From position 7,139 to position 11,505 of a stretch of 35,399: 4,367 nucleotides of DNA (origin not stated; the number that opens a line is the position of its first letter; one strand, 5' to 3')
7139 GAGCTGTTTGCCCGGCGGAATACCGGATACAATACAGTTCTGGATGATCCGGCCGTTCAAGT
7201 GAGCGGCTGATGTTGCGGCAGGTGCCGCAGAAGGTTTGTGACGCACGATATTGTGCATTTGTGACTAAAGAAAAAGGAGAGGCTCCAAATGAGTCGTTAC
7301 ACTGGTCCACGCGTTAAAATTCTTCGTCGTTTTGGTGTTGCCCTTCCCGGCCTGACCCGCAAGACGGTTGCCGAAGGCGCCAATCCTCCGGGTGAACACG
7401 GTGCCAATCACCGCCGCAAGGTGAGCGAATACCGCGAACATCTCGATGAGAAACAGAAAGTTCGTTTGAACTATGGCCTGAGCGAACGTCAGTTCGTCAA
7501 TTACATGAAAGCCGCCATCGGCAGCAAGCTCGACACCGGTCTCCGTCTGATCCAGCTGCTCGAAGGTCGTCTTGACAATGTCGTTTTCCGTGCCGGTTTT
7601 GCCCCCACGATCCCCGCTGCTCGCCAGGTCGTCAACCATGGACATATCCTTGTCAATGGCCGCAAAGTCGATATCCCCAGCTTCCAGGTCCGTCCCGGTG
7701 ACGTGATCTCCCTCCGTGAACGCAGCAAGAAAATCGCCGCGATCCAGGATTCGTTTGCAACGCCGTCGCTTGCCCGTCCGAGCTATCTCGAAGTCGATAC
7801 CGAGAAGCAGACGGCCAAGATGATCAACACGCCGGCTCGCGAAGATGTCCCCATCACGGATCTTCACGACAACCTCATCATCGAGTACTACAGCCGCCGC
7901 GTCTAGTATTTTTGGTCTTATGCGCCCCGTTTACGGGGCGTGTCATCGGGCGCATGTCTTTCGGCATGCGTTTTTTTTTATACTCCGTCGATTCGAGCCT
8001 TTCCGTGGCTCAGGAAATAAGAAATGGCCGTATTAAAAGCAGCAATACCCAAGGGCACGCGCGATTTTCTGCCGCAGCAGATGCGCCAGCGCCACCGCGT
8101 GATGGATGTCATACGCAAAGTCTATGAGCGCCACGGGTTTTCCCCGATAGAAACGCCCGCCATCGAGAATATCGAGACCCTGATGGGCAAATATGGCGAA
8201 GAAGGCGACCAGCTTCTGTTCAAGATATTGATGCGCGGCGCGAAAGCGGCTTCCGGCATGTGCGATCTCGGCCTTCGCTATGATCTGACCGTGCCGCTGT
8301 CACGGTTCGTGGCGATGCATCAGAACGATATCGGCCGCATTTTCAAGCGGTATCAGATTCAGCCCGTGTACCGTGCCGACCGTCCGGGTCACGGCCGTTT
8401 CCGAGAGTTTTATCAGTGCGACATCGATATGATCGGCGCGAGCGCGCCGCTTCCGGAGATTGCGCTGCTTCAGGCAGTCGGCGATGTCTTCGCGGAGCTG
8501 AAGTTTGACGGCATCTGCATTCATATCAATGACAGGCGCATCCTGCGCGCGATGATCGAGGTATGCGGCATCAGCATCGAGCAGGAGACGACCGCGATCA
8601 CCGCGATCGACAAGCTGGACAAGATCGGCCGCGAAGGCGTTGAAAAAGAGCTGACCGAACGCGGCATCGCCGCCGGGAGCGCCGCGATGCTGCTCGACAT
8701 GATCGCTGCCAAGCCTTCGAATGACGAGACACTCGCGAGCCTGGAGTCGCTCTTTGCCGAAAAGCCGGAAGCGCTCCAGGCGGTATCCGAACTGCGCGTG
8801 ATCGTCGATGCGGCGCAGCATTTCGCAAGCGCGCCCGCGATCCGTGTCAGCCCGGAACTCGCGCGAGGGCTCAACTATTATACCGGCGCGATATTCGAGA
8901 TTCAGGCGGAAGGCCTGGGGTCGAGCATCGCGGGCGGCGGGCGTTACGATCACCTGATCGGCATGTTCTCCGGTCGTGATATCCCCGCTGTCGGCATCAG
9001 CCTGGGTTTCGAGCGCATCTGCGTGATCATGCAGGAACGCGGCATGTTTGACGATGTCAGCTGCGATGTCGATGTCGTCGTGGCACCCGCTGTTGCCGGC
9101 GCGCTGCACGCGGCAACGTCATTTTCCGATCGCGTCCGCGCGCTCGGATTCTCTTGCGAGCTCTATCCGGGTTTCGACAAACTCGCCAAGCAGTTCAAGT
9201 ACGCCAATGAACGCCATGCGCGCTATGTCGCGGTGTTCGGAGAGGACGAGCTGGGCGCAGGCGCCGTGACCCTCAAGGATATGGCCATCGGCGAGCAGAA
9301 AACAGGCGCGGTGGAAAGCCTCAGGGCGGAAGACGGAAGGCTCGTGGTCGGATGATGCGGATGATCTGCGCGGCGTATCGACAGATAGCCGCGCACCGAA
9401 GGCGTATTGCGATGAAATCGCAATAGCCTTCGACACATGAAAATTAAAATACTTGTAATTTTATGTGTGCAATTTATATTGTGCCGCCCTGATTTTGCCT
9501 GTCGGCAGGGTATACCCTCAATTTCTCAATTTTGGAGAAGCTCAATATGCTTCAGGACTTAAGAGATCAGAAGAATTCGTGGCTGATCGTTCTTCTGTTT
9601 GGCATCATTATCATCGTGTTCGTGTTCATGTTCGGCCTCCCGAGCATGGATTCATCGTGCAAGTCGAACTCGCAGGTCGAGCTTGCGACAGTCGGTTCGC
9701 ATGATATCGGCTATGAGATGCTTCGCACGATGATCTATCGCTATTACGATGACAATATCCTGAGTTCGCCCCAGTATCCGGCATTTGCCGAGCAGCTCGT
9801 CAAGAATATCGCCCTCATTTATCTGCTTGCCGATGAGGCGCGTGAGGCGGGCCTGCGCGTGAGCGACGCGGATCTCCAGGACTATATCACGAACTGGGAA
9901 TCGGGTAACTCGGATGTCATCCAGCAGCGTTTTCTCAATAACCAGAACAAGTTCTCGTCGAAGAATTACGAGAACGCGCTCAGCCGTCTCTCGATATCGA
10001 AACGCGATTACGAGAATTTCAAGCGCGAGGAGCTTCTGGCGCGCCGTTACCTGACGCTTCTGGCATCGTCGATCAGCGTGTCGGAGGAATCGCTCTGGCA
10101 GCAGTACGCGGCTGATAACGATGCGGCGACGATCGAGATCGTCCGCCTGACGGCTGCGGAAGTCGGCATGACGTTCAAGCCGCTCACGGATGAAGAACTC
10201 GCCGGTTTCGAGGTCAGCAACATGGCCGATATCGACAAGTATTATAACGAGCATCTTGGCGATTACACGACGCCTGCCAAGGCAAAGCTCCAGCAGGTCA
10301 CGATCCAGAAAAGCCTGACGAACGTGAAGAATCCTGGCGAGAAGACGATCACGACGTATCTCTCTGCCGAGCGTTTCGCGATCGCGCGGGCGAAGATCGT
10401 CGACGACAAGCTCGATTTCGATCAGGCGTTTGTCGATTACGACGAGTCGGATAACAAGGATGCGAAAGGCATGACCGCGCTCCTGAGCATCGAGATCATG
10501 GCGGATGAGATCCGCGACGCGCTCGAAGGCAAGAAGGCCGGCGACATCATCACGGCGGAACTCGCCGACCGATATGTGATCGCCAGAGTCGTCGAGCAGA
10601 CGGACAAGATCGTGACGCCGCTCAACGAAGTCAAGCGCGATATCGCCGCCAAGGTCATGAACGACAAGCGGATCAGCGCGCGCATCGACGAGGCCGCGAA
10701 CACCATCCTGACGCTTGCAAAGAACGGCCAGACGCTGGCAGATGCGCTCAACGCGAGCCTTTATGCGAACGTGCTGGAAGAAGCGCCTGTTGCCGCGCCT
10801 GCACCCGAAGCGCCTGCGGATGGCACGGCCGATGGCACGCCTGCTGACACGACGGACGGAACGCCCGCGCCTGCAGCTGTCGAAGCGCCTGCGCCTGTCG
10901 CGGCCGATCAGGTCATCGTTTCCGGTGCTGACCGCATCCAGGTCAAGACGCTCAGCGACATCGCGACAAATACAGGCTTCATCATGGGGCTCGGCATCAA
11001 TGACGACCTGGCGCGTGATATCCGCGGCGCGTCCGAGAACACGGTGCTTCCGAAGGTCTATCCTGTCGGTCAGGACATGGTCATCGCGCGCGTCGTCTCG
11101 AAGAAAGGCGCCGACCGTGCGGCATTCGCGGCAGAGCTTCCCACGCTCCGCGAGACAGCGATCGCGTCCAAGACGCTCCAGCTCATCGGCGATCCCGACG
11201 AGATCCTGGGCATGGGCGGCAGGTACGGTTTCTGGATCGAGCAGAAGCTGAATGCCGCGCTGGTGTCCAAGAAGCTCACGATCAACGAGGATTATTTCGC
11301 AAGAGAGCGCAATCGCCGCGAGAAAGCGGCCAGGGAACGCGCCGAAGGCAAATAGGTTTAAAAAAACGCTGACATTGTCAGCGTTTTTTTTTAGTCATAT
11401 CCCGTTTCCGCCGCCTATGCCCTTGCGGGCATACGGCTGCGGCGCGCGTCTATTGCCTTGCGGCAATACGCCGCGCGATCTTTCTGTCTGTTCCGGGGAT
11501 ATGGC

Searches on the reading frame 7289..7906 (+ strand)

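Call 6: search_protein_families(library=pfam, proteins=[window:7289-7906:+], max_evalue=0.001)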
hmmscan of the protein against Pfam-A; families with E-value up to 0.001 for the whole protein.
window:7289-7906:+ (205 aa): 2 families
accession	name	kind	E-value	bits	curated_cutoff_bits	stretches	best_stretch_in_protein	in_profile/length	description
PF01479.30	S4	-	8.7e-21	73.8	22.8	1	94-140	2-48/48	S4 domain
PF00163.24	Ribosomal_S4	-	2.2e-19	70.4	23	1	3-92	1-95/95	Ribosomal protein S4/S9 N-terminal domain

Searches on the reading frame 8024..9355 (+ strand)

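Call 6: search_protein_families(library=pfam, proteins=[window:8024-9355:+], max_evalue=0.001)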
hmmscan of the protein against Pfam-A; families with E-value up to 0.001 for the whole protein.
window:8024-9355:+ (443 aa): 3 families
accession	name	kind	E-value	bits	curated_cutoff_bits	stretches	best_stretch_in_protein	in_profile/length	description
PF13393.11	tRNA-synt_His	-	3.7e-46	158.2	25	1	11-332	1-308/308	Histidyl-tRNA synthetase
PF03129.25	HGTP_anticodon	-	3.8e-10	40.2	21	1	350-433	1-87/94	Anticodon binding domain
PF00152.25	tRNA-synt_2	-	6.5e-08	32.4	25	1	16-136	18-121/308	tRNA synthetases class II (D, K and N)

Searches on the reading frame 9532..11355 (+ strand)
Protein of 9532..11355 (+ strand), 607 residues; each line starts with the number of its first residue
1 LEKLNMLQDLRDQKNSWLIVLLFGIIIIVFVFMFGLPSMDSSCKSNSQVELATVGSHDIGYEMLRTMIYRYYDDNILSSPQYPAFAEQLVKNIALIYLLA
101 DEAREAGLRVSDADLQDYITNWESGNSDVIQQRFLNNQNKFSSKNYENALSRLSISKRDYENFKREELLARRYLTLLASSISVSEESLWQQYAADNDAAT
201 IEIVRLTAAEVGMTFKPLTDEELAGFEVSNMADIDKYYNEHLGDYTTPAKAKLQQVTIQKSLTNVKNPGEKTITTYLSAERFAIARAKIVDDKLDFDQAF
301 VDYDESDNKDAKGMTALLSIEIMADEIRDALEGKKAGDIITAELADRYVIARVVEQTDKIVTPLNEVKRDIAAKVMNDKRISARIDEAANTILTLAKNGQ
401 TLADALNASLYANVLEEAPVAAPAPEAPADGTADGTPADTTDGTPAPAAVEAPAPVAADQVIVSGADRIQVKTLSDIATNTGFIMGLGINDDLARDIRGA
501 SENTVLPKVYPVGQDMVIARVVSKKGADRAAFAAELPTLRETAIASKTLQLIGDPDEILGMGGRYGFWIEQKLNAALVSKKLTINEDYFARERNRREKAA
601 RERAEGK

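Call 6: search_protein_families(library=pfam, proteins=[window:9532-11355:+], max_evalue=0.001)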
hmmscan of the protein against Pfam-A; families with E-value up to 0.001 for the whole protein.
window:9532-11355:+ (607 aa): 3 families
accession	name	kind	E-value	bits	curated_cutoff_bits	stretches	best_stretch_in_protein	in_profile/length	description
PF13624.11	SurA_N_3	-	2.4e-20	73.4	27.2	1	6-172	1-160/162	SurA-like N-terminal domain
PF13623.11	SurA_N_2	-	2.5e-15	57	28.5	1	7-150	1-145/145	SurA-like N-terminal domain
PF13145.12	Rotamase_2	-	0.00011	23.4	27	1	232-368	4-120/121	PPIC-type PPIASE domain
